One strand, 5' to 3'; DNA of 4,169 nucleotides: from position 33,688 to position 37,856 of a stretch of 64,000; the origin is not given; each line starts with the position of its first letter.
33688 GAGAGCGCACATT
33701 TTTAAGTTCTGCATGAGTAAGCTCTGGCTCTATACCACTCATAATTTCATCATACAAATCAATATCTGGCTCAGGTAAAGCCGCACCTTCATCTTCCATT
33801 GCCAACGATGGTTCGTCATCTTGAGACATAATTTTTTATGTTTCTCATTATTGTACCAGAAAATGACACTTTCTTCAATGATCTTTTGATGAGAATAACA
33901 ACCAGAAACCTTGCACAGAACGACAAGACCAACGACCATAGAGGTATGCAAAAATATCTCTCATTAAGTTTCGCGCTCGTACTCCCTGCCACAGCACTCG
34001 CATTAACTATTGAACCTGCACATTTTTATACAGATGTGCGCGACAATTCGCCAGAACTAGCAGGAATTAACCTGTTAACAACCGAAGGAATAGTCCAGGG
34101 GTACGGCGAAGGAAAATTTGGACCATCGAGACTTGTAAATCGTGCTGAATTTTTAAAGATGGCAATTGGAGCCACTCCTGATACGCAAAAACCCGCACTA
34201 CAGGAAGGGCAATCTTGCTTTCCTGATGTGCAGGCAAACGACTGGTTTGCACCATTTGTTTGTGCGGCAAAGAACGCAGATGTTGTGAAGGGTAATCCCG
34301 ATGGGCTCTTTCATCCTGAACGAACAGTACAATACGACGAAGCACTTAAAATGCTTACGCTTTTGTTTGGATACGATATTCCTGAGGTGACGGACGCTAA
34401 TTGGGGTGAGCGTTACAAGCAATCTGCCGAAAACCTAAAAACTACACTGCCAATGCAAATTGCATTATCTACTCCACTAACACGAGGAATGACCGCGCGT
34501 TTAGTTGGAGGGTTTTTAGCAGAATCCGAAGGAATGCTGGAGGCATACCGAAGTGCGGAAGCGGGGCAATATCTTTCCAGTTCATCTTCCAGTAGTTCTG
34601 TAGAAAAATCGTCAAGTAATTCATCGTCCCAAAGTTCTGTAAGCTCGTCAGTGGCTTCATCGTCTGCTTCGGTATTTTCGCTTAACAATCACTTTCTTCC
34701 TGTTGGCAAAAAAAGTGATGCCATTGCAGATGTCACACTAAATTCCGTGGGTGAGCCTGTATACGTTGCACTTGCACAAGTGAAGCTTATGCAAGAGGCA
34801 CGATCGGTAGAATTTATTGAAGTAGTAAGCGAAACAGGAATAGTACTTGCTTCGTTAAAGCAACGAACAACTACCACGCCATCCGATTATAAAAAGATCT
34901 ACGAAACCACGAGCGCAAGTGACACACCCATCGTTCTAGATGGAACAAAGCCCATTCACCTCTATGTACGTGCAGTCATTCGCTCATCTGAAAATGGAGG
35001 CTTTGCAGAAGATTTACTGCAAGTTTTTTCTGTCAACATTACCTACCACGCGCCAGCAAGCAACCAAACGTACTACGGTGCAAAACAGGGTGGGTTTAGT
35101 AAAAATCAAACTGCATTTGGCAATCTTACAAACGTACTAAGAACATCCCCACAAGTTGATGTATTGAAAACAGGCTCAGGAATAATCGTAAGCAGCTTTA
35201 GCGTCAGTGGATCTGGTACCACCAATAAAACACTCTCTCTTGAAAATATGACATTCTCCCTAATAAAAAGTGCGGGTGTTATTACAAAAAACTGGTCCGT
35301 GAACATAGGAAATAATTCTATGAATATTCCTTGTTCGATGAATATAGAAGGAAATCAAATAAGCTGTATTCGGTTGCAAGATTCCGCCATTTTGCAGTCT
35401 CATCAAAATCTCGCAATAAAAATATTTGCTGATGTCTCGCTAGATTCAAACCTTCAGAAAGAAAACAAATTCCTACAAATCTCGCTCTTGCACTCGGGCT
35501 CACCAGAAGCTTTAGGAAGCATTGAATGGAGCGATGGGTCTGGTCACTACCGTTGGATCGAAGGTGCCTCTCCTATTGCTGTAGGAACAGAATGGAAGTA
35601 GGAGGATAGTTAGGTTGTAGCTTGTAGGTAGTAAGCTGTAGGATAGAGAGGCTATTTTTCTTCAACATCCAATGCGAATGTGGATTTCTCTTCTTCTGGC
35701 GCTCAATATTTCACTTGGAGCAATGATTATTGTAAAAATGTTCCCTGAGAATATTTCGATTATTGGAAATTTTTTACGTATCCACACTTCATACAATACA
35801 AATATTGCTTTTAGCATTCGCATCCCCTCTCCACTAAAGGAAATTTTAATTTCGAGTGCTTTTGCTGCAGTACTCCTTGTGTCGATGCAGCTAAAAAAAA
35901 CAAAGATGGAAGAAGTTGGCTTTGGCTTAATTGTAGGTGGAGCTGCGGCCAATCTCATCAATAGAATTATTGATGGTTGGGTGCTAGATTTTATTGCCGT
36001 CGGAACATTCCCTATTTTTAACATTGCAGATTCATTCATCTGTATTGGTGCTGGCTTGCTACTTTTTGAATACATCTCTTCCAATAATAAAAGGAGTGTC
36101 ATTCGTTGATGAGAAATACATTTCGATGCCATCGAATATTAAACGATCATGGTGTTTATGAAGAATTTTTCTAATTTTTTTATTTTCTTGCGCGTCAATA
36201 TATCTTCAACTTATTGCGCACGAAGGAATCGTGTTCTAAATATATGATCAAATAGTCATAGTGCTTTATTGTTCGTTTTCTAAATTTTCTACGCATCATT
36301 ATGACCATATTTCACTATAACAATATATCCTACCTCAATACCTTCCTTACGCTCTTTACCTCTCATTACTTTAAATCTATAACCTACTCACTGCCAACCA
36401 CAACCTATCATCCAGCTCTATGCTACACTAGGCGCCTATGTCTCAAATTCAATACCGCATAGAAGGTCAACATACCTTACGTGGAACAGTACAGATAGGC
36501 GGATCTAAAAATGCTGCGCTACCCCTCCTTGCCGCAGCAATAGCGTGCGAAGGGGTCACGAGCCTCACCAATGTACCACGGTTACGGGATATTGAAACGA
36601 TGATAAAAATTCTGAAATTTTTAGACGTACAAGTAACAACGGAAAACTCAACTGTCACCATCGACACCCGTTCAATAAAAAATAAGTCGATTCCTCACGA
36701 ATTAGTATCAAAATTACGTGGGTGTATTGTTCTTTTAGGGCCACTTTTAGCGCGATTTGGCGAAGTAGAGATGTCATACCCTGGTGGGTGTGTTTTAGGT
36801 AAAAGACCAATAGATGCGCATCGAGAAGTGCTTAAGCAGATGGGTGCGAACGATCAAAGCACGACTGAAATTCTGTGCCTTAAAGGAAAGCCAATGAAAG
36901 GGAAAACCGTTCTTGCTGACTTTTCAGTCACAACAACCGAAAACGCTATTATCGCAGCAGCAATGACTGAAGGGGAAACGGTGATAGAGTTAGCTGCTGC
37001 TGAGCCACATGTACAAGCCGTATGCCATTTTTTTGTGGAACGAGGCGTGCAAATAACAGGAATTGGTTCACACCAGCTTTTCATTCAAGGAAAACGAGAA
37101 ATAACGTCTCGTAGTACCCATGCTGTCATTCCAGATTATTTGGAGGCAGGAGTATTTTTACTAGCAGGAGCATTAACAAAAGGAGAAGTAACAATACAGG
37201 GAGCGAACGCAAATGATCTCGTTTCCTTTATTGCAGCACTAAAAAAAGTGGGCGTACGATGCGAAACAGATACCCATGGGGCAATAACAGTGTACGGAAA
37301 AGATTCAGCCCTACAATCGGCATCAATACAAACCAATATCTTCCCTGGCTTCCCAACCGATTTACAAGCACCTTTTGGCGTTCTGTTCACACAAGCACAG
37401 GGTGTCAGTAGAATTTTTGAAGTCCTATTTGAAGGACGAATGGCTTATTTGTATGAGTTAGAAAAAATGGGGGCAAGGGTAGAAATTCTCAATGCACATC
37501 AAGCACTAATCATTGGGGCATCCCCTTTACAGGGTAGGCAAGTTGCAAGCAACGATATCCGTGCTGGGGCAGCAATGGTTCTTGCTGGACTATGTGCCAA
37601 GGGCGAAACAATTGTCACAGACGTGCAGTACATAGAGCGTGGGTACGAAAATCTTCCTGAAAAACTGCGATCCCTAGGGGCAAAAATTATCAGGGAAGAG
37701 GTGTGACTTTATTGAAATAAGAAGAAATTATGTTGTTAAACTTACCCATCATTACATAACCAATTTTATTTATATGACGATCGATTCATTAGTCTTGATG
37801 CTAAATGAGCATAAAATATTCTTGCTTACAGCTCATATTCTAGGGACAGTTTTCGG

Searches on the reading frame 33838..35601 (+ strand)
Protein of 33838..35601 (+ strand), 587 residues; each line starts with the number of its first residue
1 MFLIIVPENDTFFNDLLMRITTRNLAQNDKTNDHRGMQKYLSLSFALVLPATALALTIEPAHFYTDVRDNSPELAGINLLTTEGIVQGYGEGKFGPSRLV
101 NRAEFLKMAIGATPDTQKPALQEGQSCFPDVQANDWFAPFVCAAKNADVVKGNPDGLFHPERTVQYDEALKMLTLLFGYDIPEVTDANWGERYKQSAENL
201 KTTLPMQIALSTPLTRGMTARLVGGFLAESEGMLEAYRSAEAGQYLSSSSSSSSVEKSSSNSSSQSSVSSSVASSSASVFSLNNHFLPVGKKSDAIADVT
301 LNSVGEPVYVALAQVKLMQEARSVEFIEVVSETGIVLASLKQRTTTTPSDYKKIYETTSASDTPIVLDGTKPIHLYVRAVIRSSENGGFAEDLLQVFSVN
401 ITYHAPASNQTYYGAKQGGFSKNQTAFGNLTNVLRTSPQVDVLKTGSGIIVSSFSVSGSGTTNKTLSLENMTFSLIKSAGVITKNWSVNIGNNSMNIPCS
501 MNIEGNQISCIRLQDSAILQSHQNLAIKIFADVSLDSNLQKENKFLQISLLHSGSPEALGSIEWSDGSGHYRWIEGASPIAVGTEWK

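Call 53: search_protein_families(library=pfam, proteins=[window:33838-35601:+], max_evalue=0.001)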
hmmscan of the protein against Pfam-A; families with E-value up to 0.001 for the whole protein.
window:33838-35601:+ (587 aa): 1 family
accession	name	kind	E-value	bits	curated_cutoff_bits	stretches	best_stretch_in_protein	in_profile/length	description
PF00395.25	SLH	-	4.3e-19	68.6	20.8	2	64-105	2-43/44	S-layer homology domain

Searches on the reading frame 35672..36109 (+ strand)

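Call 95: search_protein_families(library=pfam, proteins=[window:35672-36109:+], max_evalue=0.001)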
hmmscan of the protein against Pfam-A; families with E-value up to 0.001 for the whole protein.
window:35672-36109:+ (145 aa): 1 family
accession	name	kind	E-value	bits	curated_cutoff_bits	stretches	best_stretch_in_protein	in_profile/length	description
PF01252.23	Peptidase_A8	-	2.1e-23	83.5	25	1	18-134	15-140/142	Signal peptidase (SPase) II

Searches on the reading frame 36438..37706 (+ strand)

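Call 54: search_protein_families(library=pfam, proteins=[window:36438-37706:+], max_evalue=0.001)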
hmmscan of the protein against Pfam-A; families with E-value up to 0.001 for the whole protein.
window:36438-37706:+ (422 aa): 1 family
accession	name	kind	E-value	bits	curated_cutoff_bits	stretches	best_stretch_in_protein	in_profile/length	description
PF00275.25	EPSP_synthase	-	2.2e-77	261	22.8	1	9-410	2-417/417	EPSP synthase (3-phosphoshikimate 1-carboxyvinyltransferase)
